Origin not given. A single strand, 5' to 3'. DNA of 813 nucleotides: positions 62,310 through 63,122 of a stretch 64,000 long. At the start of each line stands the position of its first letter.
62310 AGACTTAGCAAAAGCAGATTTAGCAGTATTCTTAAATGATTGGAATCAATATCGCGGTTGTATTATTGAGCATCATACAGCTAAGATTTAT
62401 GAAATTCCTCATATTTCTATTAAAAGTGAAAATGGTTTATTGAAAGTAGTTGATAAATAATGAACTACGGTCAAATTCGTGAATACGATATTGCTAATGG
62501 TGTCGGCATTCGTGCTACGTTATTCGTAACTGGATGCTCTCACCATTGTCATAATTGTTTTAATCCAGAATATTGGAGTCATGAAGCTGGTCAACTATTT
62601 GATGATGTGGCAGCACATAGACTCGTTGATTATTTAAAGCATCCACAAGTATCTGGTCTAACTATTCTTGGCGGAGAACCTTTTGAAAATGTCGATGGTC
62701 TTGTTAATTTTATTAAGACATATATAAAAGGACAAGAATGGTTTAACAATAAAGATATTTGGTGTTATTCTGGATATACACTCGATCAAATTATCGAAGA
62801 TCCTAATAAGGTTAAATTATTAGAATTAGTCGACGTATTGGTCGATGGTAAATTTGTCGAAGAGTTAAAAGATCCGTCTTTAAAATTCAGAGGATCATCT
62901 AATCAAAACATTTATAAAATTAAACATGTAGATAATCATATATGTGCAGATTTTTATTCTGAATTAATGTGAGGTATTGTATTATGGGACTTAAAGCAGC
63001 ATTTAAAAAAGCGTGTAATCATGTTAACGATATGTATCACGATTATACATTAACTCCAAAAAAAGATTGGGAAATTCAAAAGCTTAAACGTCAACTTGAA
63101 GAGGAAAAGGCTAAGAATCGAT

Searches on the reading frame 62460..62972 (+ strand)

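Call 84: search_protein_families(library=pfam, proteins=[window:62460-62972:+], max_evalue=0.01)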
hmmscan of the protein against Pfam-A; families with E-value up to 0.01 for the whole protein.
window:62460-62972:+ (170 aa): 2 families
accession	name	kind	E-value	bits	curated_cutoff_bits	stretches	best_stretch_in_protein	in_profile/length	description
PF13353.11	Fer4_12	-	4.9e-47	160.1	22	1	12-151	1-136/137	4Fe-4S single cluster domain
PF04055.27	Radical_SAM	-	2.4e-05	25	29.5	1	22-83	3-65/166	Radical SAM superfamily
